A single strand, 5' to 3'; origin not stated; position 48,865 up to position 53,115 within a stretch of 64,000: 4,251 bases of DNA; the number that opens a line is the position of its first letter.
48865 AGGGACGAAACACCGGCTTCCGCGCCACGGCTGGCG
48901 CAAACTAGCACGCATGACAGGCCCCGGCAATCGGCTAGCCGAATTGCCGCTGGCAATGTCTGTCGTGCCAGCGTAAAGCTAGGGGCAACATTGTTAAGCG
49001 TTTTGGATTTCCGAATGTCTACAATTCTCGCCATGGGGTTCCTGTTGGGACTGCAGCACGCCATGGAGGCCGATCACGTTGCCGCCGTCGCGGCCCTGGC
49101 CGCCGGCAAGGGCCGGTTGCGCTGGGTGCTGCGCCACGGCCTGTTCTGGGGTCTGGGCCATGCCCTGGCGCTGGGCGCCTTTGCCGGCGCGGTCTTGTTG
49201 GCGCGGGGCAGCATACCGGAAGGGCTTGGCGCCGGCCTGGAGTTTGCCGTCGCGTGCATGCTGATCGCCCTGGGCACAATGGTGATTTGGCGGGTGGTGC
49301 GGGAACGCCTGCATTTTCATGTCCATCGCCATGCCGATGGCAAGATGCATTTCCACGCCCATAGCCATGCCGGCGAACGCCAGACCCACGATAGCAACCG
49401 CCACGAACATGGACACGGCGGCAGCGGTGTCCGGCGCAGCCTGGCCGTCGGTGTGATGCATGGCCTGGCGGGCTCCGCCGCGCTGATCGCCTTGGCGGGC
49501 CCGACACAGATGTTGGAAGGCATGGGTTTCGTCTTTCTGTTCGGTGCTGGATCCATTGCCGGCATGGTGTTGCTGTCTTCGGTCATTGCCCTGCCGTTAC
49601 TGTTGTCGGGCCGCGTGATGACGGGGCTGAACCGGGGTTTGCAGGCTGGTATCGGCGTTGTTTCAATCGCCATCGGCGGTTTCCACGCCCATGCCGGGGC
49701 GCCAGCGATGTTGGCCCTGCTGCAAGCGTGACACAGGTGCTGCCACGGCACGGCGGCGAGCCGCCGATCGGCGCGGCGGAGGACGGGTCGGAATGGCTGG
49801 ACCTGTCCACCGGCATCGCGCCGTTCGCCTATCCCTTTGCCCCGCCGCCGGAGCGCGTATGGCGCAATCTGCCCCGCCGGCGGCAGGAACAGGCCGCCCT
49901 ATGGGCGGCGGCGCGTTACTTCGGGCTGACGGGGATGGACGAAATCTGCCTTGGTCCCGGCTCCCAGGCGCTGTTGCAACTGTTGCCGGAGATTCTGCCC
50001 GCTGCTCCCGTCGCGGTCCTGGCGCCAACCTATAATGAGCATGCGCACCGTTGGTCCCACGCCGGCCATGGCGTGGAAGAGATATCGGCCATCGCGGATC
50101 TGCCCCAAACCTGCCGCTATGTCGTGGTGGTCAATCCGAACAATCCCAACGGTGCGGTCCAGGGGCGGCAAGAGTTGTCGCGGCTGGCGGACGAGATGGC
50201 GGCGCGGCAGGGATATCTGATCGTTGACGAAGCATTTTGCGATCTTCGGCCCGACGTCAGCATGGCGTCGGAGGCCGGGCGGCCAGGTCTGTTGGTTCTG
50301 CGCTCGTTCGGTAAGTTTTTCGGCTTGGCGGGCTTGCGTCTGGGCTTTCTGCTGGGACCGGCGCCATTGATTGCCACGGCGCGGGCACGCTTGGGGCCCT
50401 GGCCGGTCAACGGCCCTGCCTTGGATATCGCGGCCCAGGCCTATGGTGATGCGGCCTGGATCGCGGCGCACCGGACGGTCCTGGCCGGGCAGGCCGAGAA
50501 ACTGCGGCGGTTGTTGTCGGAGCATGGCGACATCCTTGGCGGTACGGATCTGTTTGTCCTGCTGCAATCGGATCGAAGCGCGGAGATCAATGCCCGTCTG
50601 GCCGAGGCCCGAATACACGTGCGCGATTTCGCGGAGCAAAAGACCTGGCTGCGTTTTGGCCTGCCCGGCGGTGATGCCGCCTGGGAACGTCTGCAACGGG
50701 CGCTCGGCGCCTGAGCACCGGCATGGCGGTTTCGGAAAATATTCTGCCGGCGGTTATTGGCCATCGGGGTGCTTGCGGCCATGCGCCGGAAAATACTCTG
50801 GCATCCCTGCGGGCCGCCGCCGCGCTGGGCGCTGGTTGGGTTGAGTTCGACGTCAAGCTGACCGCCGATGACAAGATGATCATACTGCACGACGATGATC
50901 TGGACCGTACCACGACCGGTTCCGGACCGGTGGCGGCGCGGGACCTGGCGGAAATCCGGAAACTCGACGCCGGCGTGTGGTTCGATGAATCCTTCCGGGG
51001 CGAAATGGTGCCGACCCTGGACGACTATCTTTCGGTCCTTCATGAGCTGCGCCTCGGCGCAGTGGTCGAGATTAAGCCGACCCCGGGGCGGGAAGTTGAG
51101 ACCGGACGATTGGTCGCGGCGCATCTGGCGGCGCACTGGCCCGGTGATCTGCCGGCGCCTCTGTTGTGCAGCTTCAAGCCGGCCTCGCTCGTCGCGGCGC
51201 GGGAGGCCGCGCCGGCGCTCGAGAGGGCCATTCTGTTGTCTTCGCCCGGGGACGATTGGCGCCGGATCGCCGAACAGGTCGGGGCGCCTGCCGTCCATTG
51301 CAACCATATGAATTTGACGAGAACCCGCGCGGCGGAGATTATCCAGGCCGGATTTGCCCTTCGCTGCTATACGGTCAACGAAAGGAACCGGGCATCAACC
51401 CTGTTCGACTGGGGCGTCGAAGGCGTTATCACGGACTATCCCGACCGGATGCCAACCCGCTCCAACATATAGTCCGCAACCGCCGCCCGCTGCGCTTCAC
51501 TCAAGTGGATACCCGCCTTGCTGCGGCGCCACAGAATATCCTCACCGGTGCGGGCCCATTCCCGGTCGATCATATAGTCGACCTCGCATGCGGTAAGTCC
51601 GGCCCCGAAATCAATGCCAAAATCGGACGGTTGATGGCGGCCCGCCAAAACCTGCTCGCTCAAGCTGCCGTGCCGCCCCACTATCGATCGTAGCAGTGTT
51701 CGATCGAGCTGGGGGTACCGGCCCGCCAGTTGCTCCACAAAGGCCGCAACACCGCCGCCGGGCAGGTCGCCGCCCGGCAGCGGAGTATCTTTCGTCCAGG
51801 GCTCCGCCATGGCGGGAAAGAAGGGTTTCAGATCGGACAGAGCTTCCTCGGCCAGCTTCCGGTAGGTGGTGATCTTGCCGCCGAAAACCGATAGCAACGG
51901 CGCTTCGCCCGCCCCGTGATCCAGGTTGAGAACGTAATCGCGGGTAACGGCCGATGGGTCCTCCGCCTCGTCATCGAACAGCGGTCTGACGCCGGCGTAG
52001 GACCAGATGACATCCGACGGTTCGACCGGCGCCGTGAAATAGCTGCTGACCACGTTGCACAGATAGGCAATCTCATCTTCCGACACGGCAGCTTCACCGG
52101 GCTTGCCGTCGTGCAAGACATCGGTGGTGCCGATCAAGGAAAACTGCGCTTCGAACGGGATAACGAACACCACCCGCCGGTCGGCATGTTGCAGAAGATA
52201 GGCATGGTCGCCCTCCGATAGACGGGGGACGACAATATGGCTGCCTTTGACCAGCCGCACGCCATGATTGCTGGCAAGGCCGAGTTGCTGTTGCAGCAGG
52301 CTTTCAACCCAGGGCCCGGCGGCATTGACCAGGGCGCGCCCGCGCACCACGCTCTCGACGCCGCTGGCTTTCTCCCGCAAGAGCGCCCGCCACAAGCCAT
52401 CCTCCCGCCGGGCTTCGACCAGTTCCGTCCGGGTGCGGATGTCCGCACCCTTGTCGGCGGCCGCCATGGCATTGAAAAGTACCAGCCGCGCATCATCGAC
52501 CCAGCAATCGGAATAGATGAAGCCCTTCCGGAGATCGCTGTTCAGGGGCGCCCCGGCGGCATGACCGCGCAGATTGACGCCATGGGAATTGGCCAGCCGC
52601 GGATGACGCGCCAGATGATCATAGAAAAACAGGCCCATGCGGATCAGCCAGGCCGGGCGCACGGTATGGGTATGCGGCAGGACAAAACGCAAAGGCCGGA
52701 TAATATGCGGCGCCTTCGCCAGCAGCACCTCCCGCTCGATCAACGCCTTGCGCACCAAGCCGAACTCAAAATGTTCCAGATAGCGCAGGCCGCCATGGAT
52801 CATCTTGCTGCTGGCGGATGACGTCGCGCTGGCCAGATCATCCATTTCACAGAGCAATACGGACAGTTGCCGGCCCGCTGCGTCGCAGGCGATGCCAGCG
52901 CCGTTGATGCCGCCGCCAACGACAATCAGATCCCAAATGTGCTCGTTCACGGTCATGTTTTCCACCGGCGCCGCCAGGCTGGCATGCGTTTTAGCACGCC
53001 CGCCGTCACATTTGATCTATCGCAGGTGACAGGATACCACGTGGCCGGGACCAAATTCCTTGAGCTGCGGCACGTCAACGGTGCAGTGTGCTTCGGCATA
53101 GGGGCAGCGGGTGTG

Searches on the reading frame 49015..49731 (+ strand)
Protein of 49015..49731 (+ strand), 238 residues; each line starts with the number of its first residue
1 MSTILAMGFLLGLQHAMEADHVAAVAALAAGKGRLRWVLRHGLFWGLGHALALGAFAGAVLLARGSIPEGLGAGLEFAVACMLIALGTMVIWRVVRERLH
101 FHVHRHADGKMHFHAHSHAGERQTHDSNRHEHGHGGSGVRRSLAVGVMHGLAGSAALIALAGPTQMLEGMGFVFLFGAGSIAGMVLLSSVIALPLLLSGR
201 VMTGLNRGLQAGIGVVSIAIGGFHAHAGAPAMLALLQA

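Call 82: find_homologous_proteins(query=window:49015-49731:+, max_evalue=0.00001)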
Query window:49015-49731:+ (238 aa): 822 proteins with E <= 0.00001 among 8000 candidates; the best 120 are listed.
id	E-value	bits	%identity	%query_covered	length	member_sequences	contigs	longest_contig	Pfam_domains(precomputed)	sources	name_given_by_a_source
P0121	3.8e-134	464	95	100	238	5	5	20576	PF03824.23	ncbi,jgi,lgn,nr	ncbi:MAG: urease accessory protein [Alphaproteobacteria bacterium]|jgi:ABC-type nickel/cobalt efflux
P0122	5.0e-121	421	83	100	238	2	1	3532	PF03824.23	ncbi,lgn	-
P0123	1.9e-117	409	82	100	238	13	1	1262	PF03824.23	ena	-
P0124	1.9e-116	406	81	100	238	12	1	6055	PF03824.23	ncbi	-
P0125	1.1e-114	400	81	100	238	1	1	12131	-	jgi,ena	-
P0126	9.6e-107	374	77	99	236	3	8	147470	PF03824.23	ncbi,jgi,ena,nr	ncbi:MAG: urease accessory protein [Rhodospirillaceae bacterium]|jgi:ABC-type nickel/cobalt efflux s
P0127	3.7e-106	372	77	100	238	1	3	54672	PF03824.23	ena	-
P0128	5.3e-105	368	76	95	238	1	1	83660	PF03824.23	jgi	jgi:ABC-type nickel/cobalt efflux system permease component RcnA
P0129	1.5e-104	367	76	100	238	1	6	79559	-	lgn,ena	-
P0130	1.4e-103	364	76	95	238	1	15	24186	-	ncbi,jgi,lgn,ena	jgi:ABC-type nickel/cobalt efflux system permease component RcnA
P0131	3.7e-103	362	75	100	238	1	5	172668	PF03824.23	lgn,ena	-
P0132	6.0e-102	358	75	95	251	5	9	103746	PF03824.23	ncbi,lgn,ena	-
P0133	7.7e-102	358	75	100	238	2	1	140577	PF03824.23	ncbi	-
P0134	4.2e-101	356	75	100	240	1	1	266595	PF03824.23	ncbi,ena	-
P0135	2.2e-100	353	74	95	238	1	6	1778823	-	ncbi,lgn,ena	-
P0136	3.4e-100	353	74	99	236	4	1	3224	PF03824.23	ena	-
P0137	7.4e-99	348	75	99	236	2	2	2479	PF03824.23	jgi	jgi:ABC-type nickel/cobalt efflux system permease component RcnA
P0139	5.8e-98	345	72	99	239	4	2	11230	PF03824.23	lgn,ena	-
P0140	1.0e-97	344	70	99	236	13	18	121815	PF03824.23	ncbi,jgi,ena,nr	ncbi:MAG: urease accessory protein [Rhodospirillaceae bacterium]|jgi:ABC-type nickel/cobalt efflux s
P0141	2.5e-97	343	68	100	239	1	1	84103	PF03824.23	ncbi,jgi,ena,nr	ncbi:MAG: urease accessory protein [Rhodospirillales bacterium]|jgi:ABC-type nickel/cobalt efflux sy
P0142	1.1e-95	338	69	99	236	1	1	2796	PF03824.23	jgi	jgi:ABC-type nickel/cobalt efflux system permease component RcnA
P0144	1.7e-95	337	71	99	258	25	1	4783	PF03824.23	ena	-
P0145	1.8e-95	337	70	100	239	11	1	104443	PF03824.23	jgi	jgi:ABC-type nickel/cobalt efflux system permease component RcnA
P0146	3.1e-94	333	72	94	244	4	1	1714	PF03824.23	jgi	jgi:ABC-type nickel/cobalt efflux system permease component RcnA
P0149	4.4e-92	326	66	100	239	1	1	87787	PF03824.23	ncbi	-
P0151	1.3e-91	324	66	99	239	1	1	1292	PF03824.23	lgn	-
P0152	1.9e-89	317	68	100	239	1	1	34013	PF03824.23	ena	-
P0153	3.9e-87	310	65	99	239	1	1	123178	PF03824.23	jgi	jgi:ABC-type nickel/cobalt efflux system permease component RcnA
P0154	1.0e-86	308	67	93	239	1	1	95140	PF03824.23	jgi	jgi:ABC-type nickel/cobalt efflux system permease component RcnA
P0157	4.5e-71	257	60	94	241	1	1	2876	PF03824.23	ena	-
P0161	9.2e-65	237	53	88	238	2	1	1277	PF03824.23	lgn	-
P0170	4.9e-64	234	54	93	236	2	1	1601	PF03824.23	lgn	-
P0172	8.3e-64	233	55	93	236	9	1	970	PF03824.23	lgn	-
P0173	8.4e-64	233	54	88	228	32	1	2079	PF03824.23,PF13386.13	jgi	jgi:ABC-type nickel/cobalt efflux system permease component RcnA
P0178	3.8e-63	231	53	93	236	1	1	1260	PF03824.23,PF13386.13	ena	-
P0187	1.0e-62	230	54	89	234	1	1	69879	PF03824.23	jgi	jgi:ABC-type nickel/cobalt efflux system permease component RcnA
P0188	1.1e-62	230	54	93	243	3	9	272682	PF03824.23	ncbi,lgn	-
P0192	1.3e-62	230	54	93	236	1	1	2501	PF03824.23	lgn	-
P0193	2.1e-62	229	51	93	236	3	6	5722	PF03824.23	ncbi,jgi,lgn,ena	jgi:hypothetical protein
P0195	2.2e-62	229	53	95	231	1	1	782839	PF03824.23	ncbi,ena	-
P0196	2.2e-62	229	55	93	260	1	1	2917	PF03824.23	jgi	jgi:high-affinity nickel permease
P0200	2.5e-62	229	53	93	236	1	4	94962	PF03824.23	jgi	jgi:high-affinity nickel permease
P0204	3.3e-62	228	52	93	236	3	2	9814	PF03824.23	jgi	jgi:high-affinity nickel permease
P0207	4.7e-62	228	51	93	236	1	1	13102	PF03824.23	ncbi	-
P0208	4.9e-62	228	52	93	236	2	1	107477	PF03824.23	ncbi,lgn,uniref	ncbi:urease accessory protein [Aestuariivirga sp.]|uniref:urease accessory protein n=1 Tax=Aestuarii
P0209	5.3e-62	228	52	88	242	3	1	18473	PF03824.23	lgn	-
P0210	5.6e-62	228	53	93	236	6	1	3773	PF03824.23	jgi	jgi:high-affinity nickel permease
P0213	6.2e-62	227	51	88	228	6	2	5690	PF03824.23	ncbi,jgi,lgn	jgi:ABC-type nickel/cobalt efflux system permease component RcnA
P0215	7.3e-62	227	53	93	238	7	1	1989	PF03824.23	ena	-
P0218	8.7e-62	227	55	93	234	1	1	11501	PF03824.23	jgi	-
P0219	8.7e-62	227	53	93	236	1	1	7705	PF03824.23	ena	-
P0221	1.1e-61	226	52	93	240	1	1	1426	PF03824.23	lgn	-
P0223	1.2e-61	226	53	93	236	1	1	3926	PF03824.23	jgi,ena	-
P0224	1.2e-61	226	53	93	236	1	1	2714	PF03824.23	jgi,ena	-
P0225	1.3e-61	226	53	93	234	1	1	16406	PF03824.23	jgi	jgi:sulfite exporter TauE/SafE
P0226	1.4e-61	226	51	88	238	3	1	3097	PF03824.23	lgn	-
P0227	1.4e-61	226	52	93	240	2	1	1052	PF03824.23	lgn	-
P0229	1.4e-61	226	53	93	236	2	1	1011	PF03824.23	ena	-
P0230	1.5e-61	226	55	88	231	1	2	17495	PF03824.23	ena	-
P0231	1.7e-61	226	53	93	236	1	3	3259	PF03824.23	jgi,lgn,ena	-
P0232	1.8e-61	226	53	93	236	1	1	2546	PF03824.23,PF13386.13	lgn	-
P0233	1.9e-61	226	51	93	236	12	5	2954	PF03824.23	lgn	-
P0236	2.4e-61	225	55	93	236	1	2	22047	PF03824.23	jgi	jgi:sulfite exporter TauE/SafE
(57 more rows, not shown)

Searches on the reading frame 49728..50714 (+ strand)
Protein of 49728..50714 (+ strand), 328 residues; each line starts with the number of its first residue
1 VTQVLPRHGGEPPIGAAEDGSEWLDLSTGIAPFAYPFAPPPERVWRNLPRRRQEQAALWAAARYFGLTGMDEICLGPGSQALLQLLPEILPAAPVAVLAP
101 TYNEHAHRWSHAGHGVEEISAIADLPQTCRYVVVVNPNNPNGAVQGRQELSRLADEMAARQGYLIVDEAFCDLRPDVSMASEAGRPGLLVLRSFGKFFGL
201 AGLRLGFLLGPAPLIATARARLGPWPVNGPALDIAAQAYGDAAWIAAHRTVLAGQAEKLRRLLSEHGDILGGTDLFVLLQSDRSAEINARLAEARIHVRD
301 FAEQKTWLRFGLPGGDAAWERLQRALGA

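Call 7: search_protein_families(library=ncbifam, max_evalue=0.00001, proteins=[window:49728-50714:+])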
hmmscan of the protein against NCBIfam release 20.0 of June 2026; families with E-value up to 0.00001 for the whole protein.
window:49728-50714:+ (328 aa): 39 families (the best 25 are shown)
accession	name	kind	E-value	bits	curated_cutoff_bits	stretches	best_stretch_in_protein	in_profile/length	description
TIGR01140.1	L_thr_O3P_dcar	equivalog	1.5e-92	310.2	290.55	1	18-326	14-330/331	threonine-phosphate decarboxylase CobD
NF005915.1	PRK07908.1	equivalog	5.9e-32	111.3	360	1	53-301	46-303/332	Rv2231c family histidinol phosphate aminotransferase CobC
TIGR01141.1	hisC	equivalog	3.3e-29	101.9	276.55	1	59-309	62-330/349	histidinol-phosphate transaminase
NF002878.0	PRK03321.1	subfamily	2.6e-22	79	374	1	124-304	141-326/352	histidinol-phosphate transaminase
NF053748.1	bifunc_CobBC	exception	2.2e-21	75.9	950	1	60-321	521-780/797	bifunctional hydrogenobyrinic acid a,c-diamide synthase/histidinol phosphate aminotransferase CobBC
NF006580.0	PRK09105.1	subfamily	2.4e-18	66.1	444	1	129-299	169-341/375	pyridoxal phosphate-dependent aminotransferase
NF006225.0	PRK08354.1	equivalog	1.3e-16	60.9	288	1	91-313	82-300/318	putative aminotransferase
NF003496.0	PRK05166.1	equivalog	1.3e-16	60.3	540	1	62-302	81-341/373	histidinol-phosphate transaminase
NF041364.1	GntC_guanitoxin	equivalog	8.9e-15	54.4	415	1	126-218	132-229/356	guanitoxin biosynthesis PLP-dependent (S)-gamma-hydroxy-L-arginine cyclodehydratase GntC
NF051461.1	pyoverd_PtaA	equivalog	9.8e-15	54.1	500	1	114-312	145-343/359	pyoverdine biosynthesis transaminase PtaA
NF006014.0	PRK08153.1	equivalog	4.5e-14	52.1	510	1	127-267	155-295/370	pyridoxal phosphate-dependent aminotransferase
NF006514.0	PRK08960.1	equivalog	1.6e-13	50.3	554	1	128-216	165-254/388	pyridoxal phosphate-dependent aminotransferase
NF005732.0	PRK07550.1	equivalog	1.5e-12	47.3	366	1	123-265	161-311/389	aminotransferase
NF002877.0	PRK03317.1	equivalog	1.5e-12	47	409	1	127-310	163-348/374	histidinol-phosphate transaminase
TIGR03947.1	viomycin_VioD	equivalog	3.9e-12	45.7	390.9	1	127-217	141-233/359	capreomycidine synthase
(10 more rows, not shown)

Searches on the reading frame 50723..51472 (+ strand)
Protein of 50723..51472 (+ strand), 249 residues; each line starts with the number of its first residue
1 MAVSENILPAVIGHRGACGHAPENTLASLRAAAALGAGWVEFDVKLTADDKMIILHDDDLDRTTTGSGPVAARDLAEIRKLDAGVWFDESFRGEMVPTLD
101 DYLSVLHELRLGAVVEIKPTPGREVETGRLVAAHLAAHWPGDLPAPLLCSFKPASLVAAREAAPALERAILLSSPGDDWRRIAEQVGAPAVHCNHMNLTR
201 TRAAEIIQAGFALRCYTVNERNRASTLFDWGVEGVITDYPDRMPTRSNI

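Call 7: search_protein_families(library=ncbifam, max_evalue=0.00001, proteins=[window:50723-51472:+])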
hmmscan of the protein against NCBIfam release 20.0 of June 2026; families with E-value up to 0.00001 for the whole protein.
window:50723-51472:+ (249 aa): 3 families
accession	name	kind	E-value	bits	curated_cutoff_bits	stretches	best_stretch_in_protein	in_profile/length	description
NF006989.0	PRK09454.1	equivalog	1.3e-79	267.1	264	1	7-244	8-245/251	glycerophosphodiester phosphodiesterase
NF053857.1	LysphglycPlipDStph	equivalog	2e-19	70.1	450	1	9-89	46-126/305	lysophosphatidylglycerol phospholipase D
NF008354.0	PRK11143.1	equivalog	2.3e-14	53.1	254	1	9-65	31-87/359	glycerophosphodiester phosphodiesterase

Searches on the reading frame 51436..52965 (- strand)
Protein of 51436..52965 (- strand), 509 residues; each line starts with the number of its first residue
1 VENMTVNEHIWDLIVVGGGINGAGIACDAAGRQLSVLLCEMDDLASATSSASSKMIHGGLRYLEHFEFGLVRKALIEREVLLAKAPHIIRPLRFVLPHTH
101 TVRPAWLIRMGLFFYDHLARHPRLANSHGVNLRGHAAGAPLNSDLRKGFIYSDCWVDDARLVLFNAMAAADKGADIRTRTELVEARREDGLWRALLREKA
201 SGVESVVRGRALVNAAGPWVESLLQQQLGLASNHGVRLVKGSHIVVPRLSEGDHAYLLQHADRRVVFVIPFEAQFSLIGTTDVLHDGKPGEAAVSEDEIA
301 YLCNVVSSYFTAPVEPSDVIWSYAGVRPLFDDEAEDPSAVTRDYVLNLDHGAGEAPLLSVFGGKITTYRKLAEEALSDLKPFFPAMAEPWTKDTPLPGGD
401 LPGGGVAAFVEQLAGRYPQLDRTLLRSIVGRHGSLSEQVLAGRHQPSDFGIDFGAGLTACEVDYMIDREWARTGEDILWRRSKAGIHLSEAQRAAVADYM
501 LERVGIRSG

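Call 7: search_protein_families(library=ncbifam, max_evalue=0.00001, proteins=[window:51436-52965:-])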
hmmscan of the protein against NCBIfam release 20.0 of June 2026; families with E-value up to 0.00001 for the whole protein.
window:51436-52965:- (509 aa): 7 families
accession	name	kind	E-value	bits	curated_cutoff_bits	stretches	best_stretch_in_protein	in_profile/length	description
NF008899.0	PRK12266.1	equivalog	1.1e-223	743.3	360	1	8-503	4-499/508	glycerol-3-phosphate dehydrogenase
NF009906.0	PRK13369.1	equivalog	1.4e-213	710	352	1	8-502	4-497/502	glycerol-3-phosphate dehydrogenase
NF033461.1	glycerol3P_ox_1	equivalog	2.8e-55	187.7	840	1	6-333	14-352/607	type 1 glycerol-3-phosphate oxidase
TIGR03377.1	glycerol3P_GlpA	equivalog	1.4e-39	136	552.8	2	141-483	124-454/530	anaerobic glycerol-3-phosphate dehydrogenase subunit GlpA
NF008313.0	PRK11101.1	equivalog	8.5e-28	97.2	425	1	9-486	7-467/548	anaerobic glycerol-3-phosphate dehydrogenase subunit A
NF046068.1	AkvoneHdxseDnrF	equivalog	1.8e-06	27.2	650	1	168-233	118-181/439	aklavinone 12-hydroxylase DnrF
NF033460.1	glycerol3P_ox_II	equivalog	3.5e-06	26.4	460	0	11-60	2-52/361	type 2 glycerol-3-phosphate oxidase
